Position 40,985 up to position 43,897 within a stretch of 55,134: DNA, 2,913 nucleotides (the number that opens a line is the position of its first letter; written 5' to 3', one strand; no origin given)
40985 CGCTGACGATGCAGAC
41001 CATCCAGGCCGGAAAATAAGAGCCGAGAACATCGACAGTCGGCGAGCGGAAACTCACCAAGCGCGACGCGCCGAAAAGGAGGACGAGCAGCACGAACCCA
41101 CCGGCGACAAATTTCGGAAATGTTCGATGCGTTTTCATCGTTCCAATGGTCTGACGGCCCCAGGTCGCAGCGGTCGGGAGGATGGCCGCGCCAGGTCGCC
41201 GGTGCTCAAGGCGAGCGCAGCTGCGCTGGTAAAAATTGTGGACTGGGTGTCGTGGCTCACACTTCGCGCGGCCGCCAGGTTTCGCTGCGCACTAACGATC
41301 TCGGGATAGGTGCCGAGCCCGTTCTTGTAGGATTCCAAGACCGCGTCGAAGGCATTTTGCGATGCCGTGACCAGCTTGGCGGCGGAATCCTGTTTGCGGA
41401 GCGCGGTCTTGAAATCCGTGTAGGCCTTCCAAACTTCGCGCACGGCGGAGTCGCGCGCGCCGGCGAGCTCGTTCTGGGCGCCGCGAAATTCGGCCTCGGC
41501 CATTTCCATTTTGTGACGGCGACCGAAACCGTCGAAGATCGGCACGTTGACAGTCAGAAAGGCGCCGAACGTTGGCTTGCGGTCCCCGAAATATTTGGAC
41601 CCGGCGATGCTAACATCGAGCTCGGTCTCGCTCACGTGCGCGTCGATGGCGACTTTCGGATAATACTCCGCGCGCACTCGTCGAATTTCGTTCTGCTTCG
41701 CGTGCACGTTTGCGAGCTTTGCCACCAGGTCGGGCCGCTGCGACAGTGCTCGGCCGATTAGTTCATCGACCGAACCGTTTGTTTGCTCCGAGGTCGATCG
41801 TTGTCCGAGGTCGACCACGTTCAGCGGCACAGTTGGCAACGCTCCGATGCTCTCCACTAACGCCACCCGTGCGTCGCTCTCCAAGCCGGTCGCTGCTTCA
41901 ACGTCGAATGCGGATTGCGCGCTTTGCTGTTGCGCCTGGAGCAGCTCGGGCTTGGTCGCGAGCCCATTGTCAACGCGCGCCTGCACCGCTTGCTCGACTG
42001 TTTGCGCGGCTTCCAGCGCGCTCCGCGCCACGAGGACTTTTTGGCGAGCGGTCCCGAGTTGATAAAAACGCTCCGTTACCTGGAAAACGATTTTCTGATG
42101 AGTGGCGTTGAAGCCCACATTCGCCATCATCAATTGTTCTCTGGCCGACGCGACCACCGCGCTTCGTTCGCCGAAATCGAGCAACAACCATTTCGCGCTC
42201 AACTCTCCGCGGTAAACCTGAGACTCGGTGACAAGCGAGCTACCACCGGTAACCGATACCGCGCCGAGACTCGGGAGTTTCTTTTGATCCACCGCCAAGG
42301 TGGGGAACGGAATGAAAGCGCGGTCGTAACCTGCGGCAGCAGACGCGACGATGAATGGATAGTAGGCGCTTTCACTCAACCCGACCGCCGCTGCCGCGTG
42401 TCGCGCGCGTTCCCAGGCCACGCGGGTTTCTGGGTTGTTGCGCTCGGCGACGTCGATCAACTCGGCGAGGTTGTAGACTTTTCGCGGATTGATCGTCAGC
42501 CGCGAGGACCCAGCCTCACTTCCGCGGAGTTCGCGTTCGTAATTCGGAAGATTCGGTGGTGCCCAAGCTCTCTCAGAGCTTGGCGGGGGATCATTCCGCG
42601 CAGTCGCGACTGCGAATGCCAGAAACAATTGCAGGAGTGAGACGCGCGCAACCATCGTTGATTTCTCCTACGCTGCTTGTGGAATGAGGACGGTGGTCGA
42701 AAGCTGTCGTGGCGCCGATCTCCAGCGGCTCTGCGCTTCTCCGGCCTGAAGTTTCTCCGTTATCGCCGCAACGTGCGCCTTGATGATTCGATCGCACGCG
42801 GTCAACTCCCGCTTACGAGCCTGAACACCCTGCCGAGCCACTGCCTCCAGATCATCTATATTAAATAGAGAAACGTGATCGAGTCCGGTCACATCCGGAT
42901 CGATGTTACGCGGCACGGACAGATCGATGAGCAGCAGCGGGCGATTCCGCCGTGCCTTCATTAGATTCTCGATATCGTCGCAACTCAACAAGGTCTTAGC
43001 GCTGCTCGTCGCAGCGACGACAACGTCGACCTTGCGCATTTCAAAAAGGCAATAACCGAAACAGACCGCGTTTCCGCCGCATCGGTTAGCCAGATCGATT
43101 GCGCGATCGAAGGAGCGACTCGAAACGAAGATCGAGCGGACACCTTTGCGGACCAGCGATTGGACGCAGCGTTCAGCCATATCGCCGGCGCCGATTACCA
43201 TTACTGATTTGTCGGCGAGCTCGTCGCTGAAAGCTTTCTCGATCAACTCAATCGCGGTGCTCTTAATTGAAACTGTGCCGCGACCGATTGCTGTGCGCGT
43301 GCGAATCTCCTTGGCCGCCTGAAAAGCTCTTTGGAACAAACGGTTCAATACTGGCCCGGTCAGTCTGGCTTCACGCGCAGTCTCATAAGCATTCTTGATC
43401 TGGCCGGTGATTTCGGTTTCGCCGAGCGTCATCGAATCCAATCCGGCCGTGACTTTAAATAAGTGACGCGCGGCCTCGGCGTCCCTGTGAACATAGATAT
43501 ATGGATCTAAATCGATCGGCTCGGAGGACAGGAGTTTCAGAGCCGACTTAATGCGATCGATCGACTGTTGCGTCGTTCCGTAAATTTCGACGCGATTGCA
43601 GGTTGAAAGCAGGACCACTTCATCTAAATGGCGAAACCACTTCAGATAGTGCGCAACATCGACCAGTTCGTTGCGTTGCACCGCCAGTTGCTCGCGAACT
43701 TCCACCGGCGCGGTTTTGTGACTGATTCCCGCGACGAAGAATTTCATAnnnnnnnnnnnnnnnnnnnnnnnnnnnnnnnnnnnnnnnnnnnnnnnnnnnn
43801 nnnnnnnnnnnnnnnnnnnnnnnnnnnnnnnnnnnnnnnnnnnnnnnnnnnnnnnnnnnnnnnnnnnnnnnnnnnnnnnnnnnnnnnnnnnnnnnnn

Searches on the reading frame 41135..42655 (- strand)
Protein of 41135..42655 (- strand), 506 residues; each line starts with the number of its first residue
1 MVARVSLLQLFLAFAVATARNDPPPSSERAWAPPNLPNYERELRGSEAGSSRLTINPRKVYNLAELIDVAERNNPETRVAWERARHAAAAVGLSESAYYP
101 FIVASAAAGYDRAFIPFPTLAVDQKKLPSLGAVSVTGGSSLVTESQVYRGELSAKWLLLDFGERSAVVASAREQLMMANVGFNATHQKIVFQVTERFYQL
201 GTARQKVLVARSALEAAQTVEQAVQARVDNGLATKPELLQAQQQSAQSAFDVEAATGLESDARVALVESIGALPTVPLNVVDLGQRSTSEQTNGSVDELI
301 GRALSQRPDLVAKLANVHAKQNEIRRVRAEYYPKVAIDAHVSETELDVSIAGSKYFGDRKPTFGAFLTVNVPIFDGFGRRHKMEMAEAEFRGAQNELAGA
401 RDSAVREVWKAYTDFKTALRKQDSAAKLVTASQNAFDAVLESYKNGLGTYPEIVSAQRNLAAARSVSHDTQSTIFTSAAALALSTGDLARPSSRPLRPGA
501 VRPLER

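Call 12: search_protein_families(library=pfam, proteins=[window:41135-42655:-], max_evalue=0.001)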
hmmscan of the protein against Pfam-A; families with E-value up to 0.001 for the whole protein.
window:41135-42655:- (506 aa): 1 family
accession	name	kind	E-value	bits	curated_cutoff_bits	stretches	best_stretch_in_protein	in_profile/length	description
PF02321.23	OEP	-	1.4e-48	165.6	22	2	297-486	2-187/187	Outer membrane efflux protein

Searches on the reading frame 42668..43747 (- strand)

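Call 12: search_protein_families(library=pfam, proteins=[window:42668-43747:-], max_evalue=0.001)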
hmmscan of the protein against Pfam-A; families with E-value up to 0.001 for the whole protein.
window:42668-43747:- (359 aa): 4 families
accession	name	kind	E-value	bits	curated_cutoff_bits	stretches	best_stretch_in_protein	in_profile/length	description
PF05201.20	GlutR_N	-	1.2e-49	168.5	27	1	7-152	2-151/151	Glutamyl-tRNAGlu reductase, N-terminal domain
PF01488.26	Shikimate_DH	-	4.4e-35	121.2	24.3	1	168-303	2-138/138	Shikimate / quinate 5-dehydrogenase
PF03807.23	F420_oxidored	-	1.9e-05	25.6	21.6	1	182-251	2-71/94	NADP oxidoreductase coenzyme F420-dependent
PF13241.12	NAD_binding_7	-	2.5e-05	25.2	22.1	1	177-250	5-72/104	Putative NAD(P)-binding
